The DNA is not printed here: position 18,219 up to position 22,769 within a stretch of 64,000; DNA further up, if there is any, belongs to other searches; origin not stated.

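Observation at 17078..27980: ElbD-like ether-lipid megasynthase operon in a flagellated diderm, with an unusual set of accessory genes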

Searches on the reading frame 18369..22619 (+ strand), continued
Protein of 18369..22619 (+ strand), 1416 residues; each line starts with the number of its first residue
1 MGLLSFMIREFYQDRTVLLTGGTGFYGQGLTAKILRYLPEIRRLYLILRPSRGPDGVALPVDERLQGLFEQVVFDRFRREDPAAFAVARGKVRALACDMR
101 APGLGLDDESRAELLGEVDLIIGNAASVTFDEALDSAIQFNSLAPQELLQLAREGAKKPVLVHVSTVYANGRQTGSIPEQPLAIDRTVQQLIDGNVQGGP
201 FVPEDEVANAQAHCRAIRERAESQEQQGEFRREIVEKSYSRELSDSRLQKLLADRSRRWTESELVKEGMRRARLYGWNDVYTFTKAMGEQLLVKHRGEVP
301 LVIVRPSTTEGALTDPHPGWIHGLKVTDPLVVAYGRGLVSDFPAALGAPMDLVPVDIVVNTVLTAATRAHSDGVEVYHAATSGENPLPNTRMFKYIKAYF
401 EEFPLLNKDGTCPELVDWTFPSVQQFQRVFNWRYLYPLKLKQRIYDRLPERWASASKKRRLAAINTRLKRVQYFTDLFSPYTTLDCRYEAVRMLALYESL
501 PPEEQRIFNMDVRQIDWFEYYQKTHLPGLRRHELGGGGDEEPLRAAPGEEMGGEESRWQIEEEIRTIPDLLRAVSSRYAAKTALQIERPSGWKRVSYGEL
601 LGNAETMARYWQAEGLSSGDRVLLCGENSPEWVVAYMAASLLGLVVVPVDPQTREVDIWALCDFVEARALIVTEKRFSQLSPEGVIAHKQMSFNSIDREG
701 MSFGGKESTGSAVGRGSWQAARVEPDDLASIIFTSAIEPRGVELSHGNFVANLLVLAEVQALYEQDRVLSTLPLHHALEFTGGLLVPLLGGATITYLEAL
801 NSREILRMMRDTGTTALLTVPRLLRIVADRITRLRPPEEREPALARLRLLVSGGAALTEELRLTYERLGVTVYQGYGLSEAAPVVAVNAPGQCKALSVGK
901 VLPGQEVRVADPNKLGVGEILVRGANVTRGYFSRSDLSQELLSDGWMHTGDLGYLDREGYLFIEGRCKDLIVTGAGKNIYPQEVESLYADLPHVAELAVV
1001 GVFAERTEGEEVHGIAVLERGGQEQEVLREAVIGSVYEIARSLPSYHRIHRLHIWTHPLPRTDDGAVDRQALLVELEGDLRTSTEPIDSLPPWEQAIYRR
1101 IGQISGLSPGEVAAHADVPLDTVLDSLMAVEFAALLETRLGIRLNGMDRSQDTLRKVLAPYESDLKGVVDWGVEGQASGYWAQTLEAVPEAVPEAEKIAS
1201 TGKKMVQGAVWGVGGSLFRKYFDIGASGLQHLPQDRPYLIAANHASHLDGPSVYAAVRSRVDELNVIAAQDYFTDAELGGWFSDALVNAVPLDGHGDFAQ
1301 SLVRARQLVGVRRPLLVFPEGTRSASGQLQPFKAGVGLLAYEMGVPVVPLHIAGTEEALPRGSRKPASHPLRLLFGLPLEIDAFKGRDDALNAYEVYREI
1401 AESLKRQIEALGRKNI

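Call 57: find_encoding_contigs(protein=P0002, flank=10000, max_places=2)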
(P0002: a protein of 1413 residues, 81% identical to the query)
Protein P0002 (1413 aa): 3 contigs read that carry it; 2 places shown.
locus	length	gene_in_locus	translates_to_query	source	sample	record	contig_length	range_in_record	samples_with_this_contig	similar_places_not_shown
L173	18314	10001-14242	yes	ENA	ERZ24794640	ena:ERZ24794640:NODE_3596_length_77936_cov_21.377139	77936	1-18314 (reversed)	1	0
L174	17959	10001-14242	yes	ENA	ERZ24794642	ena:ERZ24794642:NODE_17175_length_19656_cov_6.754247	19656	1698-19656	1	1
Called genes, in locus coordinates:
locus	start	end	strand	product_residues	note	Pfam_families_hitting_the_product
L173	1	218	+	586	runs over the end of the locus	-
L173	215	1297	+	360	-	-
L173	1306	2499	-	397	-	PF00155:Aminotran_1_2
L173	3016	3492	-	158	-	PF00186:DHFR_1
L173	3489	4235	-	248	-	PF00005:ABC_tran, PF13304:AAA_21 (weak)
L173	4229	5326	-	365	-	PF13466:STAS_2, PF02405:MlaE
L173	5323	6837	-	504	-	-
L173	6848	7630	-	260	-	PF03886:ABC_trans_aux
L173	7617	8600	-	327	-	PF02470:MlaD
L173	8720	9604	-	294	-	PF00781:DAGK_cat, PF19279:YegS_C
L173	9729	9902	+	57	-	-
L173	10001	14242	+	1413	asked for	PF07993:NAD_binding_4, PF03015:Sterile, PF00501:AMP-binding, PF13193:AMP-binding_C (weak), PF01553:Acyltransferase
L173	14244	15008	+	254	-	PF01790:LGT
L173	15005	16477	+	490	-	PF00724:Oxidored_FMN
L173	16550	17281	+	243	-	PF00106:adh_short, PF08659:KR, PF13561:adh_short_C2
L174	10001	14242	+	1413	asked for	PF07993:NAD_binding_4, PF03015:Sterile, PF00501:AMP-binding, PF13193:AMP-binding_C (weak), PF01553:Acyltransferase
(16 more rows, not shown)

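Call 66: search_protein_families(library=pfam, proteins=[L007:14500-15417:+], max_evalue=0.01)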
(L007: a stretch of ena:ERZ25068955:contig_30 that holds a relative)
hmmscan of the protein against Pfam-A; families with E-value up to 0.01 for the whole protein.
L007:14500-15417:+ (305 aa): 1 family
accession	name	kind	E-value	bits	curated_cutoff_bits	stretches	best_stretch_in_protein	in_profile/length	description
PF02585.22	PIG-L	-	3e-10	41.1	28.2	1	34-157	3-128/129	GlcNAc-PI de-N-acetylase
